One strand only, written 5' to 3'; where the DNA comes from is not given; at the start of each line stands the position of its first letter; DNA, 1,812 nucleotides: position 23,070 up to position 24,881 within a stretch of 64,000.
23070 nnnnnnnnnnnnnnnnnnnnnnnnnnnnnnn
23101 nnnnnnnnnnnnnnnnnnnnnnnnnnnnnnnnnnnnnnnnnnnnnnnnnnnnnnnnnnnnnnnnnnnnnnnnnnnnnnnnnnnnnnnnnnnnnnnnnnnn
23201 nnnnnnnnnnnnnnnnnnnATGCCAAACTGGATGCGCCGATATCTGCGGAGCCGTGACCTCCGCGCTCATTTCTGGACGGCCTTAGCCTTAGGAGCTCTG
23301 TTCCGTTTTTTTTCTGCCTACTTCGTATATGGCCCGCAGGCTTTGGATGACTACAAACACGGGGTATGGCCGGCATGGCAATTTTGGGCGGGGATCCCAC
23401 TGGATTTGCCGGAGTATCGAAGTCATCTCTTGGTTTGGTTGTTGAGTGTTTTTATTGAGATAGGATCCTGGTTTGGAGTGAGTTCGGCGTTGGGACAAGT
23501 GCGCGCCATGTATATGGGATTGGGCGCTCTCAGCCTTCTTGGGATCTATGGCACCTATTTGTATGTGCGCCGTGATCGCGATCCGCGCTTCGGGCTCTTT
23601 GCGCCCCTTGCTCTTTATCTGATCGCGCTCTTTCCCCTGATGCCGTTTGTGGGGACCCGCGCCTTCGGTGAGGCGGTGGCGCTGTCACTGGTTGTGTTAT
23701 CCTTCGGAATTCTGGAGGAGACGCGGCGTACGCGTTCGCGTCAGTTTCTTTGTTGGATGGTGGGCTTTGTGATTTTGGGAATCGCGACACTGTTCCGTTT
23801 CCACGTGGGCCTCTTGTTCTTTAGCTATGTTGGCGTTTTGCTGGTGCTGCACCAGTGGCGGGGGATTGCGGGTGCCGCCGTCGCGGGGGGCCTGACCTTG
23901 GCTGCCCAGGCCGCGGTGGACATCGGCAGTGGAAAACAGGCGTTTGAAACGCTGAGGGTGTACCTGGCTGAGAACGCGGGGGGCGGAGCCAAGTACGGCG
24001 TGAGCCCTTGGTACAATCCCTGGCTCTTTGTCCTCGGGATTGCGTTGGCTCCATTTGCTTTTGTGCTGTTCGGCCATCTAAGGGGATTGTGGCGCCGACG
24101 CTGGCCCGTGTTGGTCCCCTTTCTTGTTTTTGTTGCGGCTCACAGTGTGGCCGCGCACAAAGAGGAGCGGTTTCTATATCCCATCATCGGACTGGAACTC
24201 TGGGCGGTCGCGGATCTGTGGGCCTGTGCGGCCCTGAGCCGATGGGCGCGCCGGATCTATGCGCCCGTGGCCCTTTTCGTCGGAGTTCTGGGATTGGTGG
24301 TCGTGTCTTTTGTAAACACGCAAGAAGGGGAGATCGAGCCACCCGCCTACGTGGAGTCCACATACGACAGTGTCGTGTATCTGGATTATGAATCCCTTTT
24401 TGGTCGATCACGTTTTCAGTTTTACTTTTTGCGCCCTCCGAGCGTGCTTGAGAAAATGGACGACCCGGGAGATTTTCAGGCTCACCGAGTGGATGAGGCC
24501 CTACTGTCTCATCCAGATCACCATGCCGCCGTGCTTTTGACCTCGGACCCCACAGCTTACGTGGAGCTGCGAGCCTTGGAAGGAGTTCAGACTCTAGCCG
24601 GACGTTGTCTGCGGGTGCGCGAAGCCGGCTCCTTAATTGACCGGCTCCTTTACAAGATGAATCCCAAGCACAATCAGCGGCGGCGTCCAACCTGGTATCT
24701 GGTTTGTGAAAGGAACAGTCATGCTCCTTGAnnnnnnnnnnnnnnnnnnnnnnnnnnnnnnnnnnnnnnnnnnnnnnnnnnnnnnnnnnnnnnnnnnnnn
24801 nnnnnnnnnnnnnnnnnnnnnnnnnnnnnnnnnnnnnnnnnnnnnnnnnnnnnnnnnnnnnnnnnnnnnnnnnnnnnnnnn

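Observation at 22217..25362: GT9 + eukaryote-type GT22-like (HKEERF) GT-C transferase + PAP2 phosphatase: candidate lipid A dephosphorylation/mannosylation module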

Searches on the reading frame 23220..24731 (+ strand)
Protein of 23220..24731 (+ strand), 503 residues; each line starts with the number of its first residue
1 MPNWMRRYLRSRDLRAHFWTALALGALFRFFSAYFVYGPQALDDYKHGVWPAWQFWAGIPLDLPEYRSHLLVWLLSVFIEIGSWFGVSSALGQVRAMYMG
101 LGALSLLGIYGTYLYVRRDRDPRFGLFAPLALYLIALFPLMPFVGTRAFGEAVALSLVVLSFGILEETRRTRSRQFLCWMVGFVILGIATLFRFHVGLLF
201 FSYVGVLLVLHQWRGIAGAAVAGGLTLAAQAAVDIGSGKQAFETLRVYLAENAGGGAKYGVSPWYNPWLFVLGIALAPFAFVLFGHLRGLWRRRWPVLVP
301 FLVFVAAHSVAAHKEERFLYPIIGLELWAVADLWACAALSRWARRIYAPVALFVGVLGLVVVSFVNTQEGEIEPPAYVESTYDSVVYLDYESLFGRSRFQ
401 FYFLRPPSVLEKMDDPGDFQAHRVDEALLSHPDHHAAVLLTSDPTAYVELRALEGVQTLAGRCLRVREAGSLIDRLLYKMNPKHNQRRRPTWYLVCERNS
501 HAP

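Call 3: search_protein_families(library=pfam, proteins=[window:23220-24731:+], max_evalue=0.1)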
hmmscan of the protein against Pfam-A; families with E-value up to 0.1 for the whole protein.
window:23220-24731:+ (503 aa): 1 family
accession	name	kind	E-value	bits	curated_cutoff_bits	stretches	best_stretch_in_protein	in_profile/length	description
PF03901.23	Glyco_transf_22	-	1.1e-12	48.4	23.8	1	67-364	53-361/414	Alg9-like mannosyltransferase family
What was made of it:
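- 23220..24731 (+): GT22-like (ALG9/ALG12/PIG-B type) GT-C_A polyprenyl-phosphate-sugar transferase, 503 aa. PF03901 at 1.1e-12 (call 3).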

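Call 4: search_protein_families(library=ncbifam, proteins=[window:23220-24731:+], max_evalue=0.1)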
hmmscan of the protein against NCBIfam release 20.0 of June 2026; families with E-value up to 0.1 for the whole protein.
window:23220-24731:+ (503 aa): 0 families

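Call 5: find_homologous_proteins(query=window:23220-24731:+)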
Query window:23220-24731:+ (503 aa): 150 proteins with E <= 0.001 among 8000 candidates; the best 120 are listed.
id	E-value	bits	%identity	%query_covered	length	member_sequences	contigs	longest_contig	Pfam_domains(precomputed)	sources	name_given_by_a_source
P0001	1.1e-247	841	100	74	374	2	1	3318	PF03901.24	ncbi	ncbi:MAG: hypothetical protein AB7P49_18575, partial [Bdellovibrionales bacterium]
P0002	1.3e-217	742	67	100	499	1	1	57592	PF03901.24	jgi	-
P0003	1.4e-215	735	66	99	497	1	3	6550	PF03901.24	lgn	-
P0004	6.3e-215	733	65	100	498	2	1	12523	PF03901.24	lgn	-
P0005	2.4e-212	724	64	99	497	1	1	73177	PF03901.24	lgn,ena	-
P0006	3.0e-212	724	65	100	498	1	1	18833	PF03901.24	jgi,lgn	jgi:hypothetical protein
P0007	3.2e-212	724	65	99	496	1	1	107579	PF03901.24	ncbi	-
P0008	1.1e-211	722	65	100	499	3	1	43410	PF03901.24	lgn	-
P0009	3.2e-211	721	65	100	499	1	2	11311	PF03901.24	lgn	-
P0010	5.6e-211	720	65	100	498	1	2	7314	PF03901.24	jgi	jgi:hypothetical protein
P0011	3.0e-210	717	64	100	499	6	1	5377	PF03901.24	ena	-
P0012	9.0e-210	716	64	99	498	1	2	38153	PF03901.24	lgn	-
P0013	2.3e-209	715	63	100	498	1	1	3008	PF03901.24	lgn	-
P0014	8.4e-209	713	63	100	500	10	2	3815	PF03901.24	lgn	-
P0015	1.1e-207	709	64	100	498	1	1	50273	PF03901.24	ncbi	-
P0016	1.1e-207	709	62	99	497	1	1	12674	PF03901.24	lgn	-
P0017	2.5e-207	708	63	100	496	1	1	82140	PF03901.24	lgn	-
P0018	5.1e-207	707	65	99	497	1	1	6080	PF03901.24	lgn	-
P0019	8.1e-207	706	63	100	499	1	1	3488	PF03901.24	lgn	-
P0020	1.9e-206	705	63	100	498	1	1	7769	PF03901.24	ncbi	-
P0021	2.2e-206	705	63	100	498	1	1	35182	PF03901.24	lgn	-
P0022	4.2e-206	704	63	99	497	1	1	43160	PF03901.24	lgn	-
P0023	8.8e-206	703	62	100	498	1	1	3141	PF03901.24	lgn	-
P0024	5.3e-205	700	62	100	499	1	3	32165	PF03901.24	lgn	-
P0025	9.0e-205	699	62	99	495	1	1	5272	PF03901.24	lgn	-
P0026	4.1e-204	697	61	100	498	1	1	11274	PF03901.24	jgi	jgi:hypothetical protein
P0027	4.3e-204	697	64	99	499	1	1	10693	PF03901.24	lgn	-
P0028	9.2e-204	696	64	99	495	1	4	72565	PF03901.24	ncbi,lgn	-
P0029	1.0e-203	696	64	99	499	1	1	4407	PF03901.24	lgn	-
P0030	2.3e-203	695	62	99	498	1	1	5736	PF03901.24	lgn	-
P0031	2.4e-201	688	63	99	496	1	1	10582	PF03901.24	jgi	jgi:hypothetical protein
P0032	4.1e-201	687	62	99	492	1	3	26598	PF03901.24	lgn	-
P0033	7.5e-201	686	62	99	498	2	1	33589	PF03901.24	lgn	-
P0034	9.5e-201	686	62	99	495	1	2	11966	PF03901.24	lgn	-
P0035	1.1e-200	686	61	100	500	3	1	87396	PF03901.24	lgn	-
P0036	1.4e-200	686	61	100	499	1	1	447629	PF03901.24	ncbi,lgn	-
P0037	4.5e-200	684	63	99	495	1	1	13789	PF03901.24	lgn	-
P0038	6.4e-200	683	61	99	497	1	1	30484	PF03901.24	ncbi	-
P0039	1.4e-199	682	62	99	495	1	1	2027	PF03901.24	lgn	-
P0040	1.4e-199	682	61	100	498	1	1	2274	PF03901.24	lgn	-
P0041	3.2e-199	681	63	96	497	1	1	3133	PF03901.24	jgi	jgi:hypothetical protein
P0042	1.4e-198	679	62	98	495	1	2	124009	PF03901.24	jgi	jgi:hypothetical protein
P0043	1.1e-197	676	64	98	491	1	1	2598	PF03901.24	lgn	-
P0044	1.5e-197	676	61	99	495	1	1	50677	PF03901.24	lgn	-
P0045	2.4e-197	675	62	99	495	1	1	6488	PF03901.24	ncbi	ncbi:MAG: hypothetical protein ACXVA9_03345 [Bdellovibrionales bacterium]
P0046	3.2e-196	671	60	99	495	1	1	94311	PF03901.24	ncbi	-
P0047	3.9e-196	671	61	99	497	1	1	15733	PF03901.24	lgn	-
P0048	1.3e-195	669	63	99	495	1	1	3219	PF03901.24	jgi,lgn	jgi:hypothetical protein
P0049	1.7e-195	669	64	95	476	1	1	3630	PF03901.24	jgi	jgi:hypothetical protein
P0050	1.9e-195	669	60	99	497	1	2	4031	PF03901.24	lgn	-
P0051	3.7e-195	668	61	99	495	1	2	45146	PF03901.24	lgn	-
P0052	1.2e-194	666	60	99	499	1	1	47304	PF03901.24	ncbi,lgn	ncbi:MAG: hypothetical protein AB7F86_06035 [Bdellovibrionales bacterium]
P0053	1.9e-194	665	61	100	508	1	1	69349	PF03901.24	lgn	-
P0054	3.0e-194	665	62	99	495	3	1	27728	PF03901.24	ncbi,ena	-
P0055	3.1e-194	665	60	99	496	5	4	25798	PF03901.24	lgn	-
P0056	1.5e-193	662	60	99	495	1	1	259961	PF03901.24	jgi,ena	-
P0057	1.8e-191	656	57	99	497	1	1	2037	PF03901.24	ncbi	-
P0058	4.7e-191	654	58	99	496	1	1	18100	PF03901.24,PF13231.13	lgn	-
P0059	1.2e-190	653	59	99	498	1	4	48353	PF03901.24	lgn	-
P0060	1.9e-190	652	61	95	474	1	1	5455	PF03901.24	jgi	jgi:hypothetical protein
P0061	3.2e-190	651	59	99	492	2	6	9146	PF03901.24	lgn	-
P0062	4.6e-190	651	60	99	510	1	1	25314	PF03901.24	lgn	-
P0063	6.9e-190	650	60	97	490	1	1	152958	PF03901.24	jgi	jgi:hypothetical protein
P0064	8.0e-190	650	59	99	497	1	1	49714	PF03901.24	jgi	-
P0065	1.1e-189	650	61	99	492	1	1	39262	PF03901.24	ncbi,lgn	-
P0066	1.3e-189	649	58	100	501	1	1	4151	PF03901.24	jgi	jgi:hypothetical protein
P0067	5.3e-189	647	57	99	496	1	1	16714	PF03901.24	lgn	-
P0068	4.0e-188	644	60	98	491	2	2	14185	PF03901.24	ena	-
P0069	4.2e-188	644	59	100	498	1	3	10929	PF03901.24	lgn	-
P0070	4.7e-188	644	60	99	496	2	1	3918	PF03901.24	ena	-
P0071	5.9e-188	644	59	99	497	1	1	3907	PF03901.24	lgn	-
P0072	3.0e-187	642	58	100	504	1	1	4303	PF03901.24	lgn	-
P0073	1.2e-186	640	61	98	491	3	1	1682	PF03901.24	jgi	jgi:Alg9-like mannosyltransferase family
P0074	1.6e-186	639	59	99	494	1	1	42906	PF03901.24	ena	-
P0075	1.8e-185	636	59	99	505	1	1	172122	PF03901.24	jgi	-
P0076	2.1e-184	632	58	99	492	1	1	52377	PF03901.24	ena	-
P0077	2.5e-184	632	57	99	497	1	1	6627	PF03901.24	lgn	-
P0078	1.1e-183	630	59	100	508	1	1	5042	PF03901.24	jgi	-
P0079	7.8e-181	620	58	99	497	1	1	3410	PF03901.24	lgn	-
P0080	9.8e-181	620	59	99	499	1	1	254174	PF03901.24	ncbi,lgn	-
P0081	4.1e-176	605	57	99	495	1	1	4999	PF03901.24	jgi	jgi:hypothetical protein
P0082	1.3e-173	597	57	99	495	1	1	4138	PF03901.24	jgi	jgi:hypothetical protein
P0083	5.4e-170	585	55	99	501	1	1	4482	PF03901.24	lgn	-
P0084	1.8e-169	583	60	87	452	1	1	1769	PF03901.24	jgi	jgi:hypothetical protein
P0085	2.2e-169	583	53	100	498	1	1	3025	PF03901.24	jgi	jgi:hypothetical protein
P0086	3.7e-169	582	60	90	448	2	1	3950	PF03901.24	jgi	jgi:hypothetical protein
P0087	1.3e-168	580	56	95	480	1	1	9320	PF03901.24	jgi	jgi:hypothetical protein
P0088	8.2e-167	574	54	99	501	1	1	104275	PF03901.24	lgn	-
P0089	8.5e-165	567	53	99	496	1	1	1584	PF03901.24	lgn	-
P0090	2.1e-163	563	55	99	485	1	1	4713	PF03901.24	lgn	-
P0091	7.2e-161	555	53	99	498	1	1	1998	PF03901.24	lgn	-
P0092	5.9e-158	545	55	100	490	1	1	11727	PF03901.24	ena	-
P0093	5.1e-157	542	52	99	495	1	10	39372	PF03901.24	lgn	-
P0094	3.5e-156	539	51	99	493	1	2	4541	PF03901.24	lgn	-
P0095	9.5e-153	528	51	100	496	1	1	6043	PF03901.24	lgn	-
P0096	3.7e-151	522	51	99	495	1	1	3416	PF03901.24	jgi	jgi:hypothetical protein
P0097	5.5e-151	522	51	99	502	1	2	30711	PF03901.24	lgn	-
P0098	7.3e-151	522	51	99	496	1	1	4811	PF03901.24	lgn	-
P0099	2.4e-149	517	50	99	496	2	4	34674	PF03901.24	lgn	-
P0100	7.9e-149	515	51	98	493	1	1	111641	PF03901.24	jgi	jgi:hypothetical protein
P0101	7.2e-148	512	49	99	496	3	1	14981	PF03901.24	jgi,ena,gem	-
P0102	2.1e-147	510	49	99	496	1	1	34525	PF03901.24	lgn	-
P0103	5.0e-147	509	48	99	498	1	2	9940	PF03901.24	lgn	-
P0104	2.8e-146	506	50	98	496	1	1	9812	PF03901.24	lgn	-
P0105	1.3e-143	498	49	99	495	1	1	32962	PF03901.24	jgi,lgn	jgi:hypothetical protein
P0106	4.0e-143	496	49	99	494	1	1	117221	PF03901.24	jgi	jgi:phosphatidylinositol glycan class B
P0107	2.1e-141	490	46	100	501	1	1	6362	PF03901.24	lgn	-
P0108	1.2e-134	468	61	67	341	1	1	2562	PF03901.24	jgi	jgi:hypothetical protein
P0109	6.5e-131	456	64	69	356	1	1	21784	PF03901.24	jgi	-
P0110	5.6e-129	449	46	99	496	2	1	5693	PF03901.24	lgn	-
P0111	9.4e-127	442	49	94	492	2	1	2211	PF03901.24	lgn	-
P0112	7.0e-125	436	46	93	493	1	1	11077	PF03901.24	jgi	jgi:hypothetical protein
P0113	3.8e-124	433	46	96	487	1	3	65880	PF03901.24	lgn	-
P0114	4.9e-124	433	48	99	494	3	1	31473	PF03901.24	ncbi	-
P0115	2.7e-123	431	44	98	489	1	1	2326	PF03901.24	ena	-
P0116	9.0e-122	426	41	98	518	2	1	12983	PF03901.24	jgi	jgi:hypothetical protein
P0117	3.3e-119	417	44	98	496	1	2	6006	PF03901.24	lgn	-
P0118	1.5e-116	408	45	96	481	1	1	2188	PF03901.24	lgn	-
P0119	3.5e-116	407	64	55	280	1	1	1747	PF03901.24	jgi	jgi:hypothetical protein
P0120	5.9e-113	396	42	97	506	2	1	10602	PF03901.24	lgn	-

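Call 6: search_solved_structures(query=window:23220-24731:+, max_evalue=10, show_alignments=2)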
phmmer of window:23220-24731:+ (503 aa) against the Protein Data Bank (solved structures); distinct sequences matched with E-value up to 10: 1.
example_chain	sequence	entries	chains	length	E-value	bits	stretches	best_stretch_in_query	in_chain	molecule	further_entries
6qro_A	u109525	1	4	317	0.37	12.6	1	21-99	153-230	Glutamine cyclotransferase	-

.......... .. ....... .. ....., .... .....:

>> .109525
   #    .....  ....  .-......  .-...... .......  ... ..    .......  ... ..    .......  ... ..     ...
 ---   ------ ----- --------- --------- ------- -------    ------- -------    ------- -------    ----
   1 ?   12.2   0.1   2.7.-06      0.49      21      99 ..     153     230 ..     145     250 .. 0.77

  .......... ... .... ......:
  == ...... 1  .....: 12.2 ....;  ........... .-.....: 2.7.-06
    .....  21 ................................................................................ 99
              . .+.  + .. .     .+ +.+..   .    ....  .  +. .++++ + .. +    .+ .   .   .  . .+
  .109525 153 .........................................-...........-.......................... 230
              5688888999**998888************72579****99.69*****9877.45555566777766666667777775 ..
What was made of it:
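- Tried and rejected: Only a spurious 0.37 hit (call 6).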

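Call 10: find_related_loci(query=A1, collection=genome_contigs, flank=6000)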
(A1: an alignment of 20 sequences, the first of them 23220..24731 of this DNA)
Query A1 (503 aa) in genome_contigs; peptide patterns used: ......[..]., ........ (x = any residue, [..] = any of these).
155 stretches matched a pattern; 82 encode a relative of the query (tblastn E <= 1e-3); the best 80 are kept; 78 distinct loci.
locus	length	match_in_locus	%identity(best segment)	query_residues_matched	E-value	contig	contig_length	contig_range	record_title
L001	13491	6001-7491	64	1-501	0e+0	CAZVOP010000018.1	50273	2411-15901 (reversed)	MAG TPA_asm: uncultured Pseudobdellovibrionaceae bacterium isolate SRP193066_co1_19 genome assembly, contig: NODE_771_le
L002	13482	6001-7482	65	1-498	0e+0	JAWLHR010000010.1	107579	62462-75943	MAG: Bdellovibrionales bacterium isolate 30dZY2.bin.76 NODE_350_length_107579_cov_26.607918, whole genome shotgun sequen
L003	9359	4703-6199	64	1-502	0e+0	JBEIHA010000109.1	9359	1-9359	MAG: Pseudobdellovibrionaceae bacterium isolate Sample-102-S76-bin-178 Sample_102_S76-bin_178-k141_790931, whole genome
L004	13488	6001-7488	63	1-500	0e+0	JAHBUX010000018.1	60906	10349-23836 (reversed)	MAG: Bdellovibrionales bacterium isolate ACE_BDE2 BDE2_18, whole genome shotgun sequence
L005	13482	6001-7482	64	1-498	0e+0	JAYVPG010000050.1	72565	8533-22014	MAG: Pseudobdellovibrionaceae bacterium isolate GL72_DN_metabat_34 GL72_DN_metabat_34_49, whole genome shotgun sequence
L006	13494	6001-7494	61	1-501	0e+0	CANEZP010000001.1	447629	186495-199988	MAG: Bdellovibrionaceae bacterium isolate Jr-03apr18-63 genome assembly, contig: Jr-03apr18-C4, whole genome shotgun seq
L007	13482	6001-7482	60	1-498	0e+0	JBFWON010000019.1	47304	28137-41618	MAG: Bdellovibrionales bacterium isolate CA_2019_TPBF_137 NODE_4820_length_47304_cov_4.594124_TPBF, whole genome shotgun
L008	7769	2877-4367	63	1-501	0e+0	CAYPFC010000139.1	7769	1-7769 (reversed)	MAG TPA_asm: uncultured Pseudobdellovibrionaceae bacterium isolate binchicken_co179_51 genome assembly, contig: NODE_163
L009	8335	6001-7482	60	1-498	0e+0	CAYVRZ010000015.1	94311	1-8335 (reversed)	MAG TPA_asm: uncultured Pseudobdellovibrionaceae bacterium isolate SRP302895_co1_334 genome assembly, contig: NODE_445_l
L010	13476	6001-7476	61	1-499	0e+0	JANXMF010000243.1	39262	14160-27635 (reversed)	MAG: Pseudobdellovibrionaceae bacterium isolate 336R_concoct_85_sub 336R_k141_2363173, whole genome shotgun sequence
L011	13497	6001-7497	59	1-499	2e-177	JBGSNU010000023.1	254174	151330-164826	MAG: Bdellovibrionales bacterium isolate JTS-AC263 k141_3965711, whole genome shotgun sequence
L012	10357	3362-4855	52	3-499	1e-163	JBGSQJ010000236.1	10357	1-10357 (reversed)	MAG: Bdellovibrionales bacterium isolate JTS-AC328 k141_742114, whole genome shotgun sequence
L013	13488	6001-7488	61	1-500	0e+0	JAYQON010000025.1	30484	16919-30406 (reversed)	MAG: Bdellovibrionales bacterium isolate SD3114_S44.metabat_sens.055 NODE_538_length_30484_cov_4.52327, whole genome sho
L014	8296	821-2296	46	1-497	8e-133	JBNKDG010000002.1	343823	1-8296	MAG: Thiohalomonadaceae bacterium isolate F1.bin.6.strict NODE_2_length_343823_cov_14.043654, whole genome shotgun seque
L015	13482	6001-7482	48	1-499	8e-129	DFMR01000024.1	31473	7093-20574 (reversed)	MAG TPA_asm: Proteobacteria bacterium UBA3588 UBA3588_contig_1096, whole genome shotgun sequence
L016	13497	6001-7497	42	10-499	1e-111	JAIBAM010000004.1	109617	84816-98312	MAG: Bdellovibrionales bacterium isolate SSF45 NODE_2748_length_109617_cov_11.287862, whole genome shotgun sequence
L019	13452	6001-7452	38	1-498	4e-93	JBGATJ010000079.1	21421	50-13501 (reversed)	MAG: Pseudobdellovibrionaceae bacterium isolate MAG_MBR_H10.48 MBRH10-48_opera_contig_8430, whole genome shotgun sequenc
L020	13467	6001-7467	37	5-502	3e-92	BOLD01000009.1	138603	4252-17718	MAG: Oligoflexia bacterium BroJett040 DNA, sequence09, whole genome shotgun sequence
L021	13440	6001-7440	37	9-497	6e-92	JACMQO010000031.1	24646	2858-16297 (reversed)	MAG: Bdellovibrio sp. isolate LF-bin-439 FL-bin-439-contig-k141_403104, whole genome shotgun sequence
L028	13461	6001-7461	30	7-502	1e-77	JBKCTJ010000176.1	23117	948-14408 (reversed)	MAG: Pseudobdellovibrionaceae bacterium isolate samp_2047_VAMB_1433 samp_2047_1322606, whole genome shotgun sequence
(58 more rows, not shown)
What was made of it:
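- Checked: The closest named proteins and loci are from Bdellovibrionales/Pseudobdellovibrionaceae MAGs (calls 5, 10).
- Tried and rejected: The pattern scan of species representatives (call 10), a second homolog search seeded from a 'Bdellovibrio sp.'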

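Call 24: find_homologous_proteins(query=L021:6001-7479:+)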
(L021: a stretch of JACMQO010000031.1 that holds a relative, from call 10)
Query L021:6001-7479:+ (492 aa): 57 proteins with E <= 0.001 among 8000 candidates.
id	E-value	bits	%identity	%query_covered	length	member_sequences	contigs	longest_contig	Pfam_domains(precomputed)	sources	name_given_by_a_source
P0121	0.0e+0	1114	100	100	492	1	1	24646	PF03901.24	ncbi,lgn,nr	ncbi:MAG: hypothetical protein H7256_02135 [Bdellovibrio sp.]|nr:hypothetical protein [Bdellovibrio 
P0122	1.4e-210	719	62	100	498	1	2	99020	PF03901.24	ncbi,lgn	-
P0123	6.0e-198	677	58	100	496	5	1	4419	PF03901.24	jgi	jgi:hypothetical protein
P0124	8.3e-186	637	56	99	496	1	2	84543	PF03901.24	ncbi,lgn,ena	-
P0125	1.5e-157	544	51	96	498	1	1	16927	PF03901.24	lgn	-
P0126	1.9e-124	435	44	97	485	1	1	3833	PF03901.24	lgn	-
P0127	6.6e-122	426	44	96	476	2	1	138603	PF03901.24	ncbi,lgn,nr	ncbi:MAG: hypothetical protein BroJett040_18130 [Oligoflexia bacterium]|nr:MAG: hypothetical protein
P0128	7.9e-122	426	44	97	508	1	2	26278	PF03901.24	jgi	jgi:hypothetical protein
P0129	1.3e-119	419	42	97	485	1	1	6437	PF03901.24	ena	-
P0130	7.8e-118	413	43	97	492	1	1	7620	PF03901.24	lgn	-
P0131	3.5e-117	411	41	97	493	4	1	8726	PF03901.24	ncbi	-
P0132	3.0e-112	394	42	97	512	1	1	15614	PF03901.24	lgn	-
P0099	3.6e-99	351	40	96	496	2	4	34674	PF03901.24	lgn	-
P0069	4.9e-98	347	39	97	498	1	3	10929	PF03901.24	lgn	-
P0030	3.6e-94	335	37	97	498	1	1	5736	PF03901.24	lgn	-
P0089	4.1e-93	331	38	97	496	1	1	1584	PF03901.24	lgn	-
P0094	6.0e-93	331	37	96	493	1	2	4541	PF03901.24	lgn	-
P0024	6.0e-92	327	38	98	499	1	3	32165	PF03901.24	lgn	-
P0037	1.1e-91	326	38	98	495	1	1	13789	PF03901.24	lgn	-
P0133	4.1e-91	325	37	97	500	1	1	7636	PF03901.24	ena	-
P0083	2.5e-90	322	36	97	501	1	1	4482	PF03901.24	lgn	-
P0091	4.3e-90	321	37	97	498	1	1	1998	PF03901.24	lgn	-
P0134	6.9e-90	321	38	97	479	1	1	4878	PF03901.24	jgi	jgi:hypothetical protein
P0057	9.9e-90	320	38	96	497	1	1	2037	PF03901.24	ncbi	-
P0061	1.0e-88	317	36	97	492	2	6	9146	PF03901.24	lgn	-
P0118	1.4e-88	316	39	93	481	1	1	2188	PF03901.24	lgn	-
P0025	1.4e-87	313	38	97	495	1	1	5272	PF03901.24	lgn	-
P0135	6.1e-87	311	37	97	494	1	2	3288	PF03901.24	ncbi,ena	-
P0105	1.5e-86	310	35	96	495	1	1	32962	PF03901.24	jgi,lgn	jgi:hypothetical protein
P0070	8.1e-86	307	38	97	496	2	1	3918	PF03901.24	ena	-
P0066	1.6e-85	306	36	98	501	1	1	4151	PF03901.24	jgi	jgi:hypothetical protein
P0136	1.8e-85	306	38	96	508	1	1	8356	PF03901.24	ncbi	-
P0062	1.9e-85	306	36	97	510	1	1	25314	PF03901.24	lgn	-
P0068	2.0e-85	306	37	98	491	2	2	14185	PF03901.24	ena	-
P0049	4.6e-85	305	37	95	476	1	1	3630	PF03901.24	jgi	jgi:hypothetical protein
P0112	9.2e-85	304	40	93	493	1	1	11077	PF03901.24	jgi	jgi:hypothetical protein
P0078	9.6e-85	304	36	96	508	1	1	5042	PF03901.24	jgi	-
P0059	1.4e-84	303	37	93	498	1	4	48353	PF03901.24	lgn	-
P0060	1.5e-84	303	36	95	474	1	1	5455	PF03901.24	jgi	jgi:hypothetical protein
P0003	4.4e-84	301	36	97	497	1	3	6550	PF03901.24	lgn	-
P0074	4.5e-84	301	36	97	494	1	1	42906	PF03901.24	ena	-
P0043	4.7e-84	301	36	98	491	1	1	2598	PF03901.24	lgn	-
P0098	1.2e-83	300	35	96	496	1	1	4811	PF03901.24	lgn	-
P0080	8.5e-83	297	35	93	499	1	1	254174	PF03901.24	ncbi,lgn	-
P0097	1.7e-80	290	35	96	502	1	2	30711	PF03901.24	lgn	-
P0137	1.7e-77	280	34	97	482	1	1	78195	PF03901.24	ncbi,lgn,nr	ncbi:MAG: hypothetical protein PHC75_00630 [Burkholderiales bacterium]|nr:hypothetical protein [Burk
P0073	3.0e-77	279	34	96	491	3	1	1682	PF03901.24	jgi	jgi:Alg9-like mannosyltransferase family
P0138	2.8e-76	276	37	92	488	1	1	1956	PF03901.24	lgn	-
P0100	3.7e-76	275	33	97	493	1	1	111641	PF03901.24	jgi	jgi:hypothetical protein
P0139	2.2e-73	266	38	80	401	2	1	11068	PF03901.24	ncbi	ncbi:MAG: hypothetical protein AB7K41_14125, partial [Bdellovibrionales bacterium]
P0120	3.4e-73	265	35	97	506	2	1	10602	PF03901.24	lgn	-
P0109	1.3e-54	204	40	65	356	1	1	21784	PF03901.24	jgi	-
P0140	5.2e-48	182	30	96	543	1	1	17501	PF03901.24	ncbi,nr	ncbi:MAG: hypothetical protein C5B49_10845 [Bdellovibrio sp.]|nr:MAG: hypothetical protein C5B49_108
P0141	9.6e-26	109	24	96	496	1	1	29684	PF03901.24,PF13231.13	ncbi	ncbi:hypothetical protein ACFL6C_03280 [Myxococcota bacterium]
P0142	1.5e-20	92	25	97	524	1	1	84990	PF03901.24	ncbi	-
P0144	4.9e-14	70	28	61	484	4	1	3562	PF03901.24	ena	-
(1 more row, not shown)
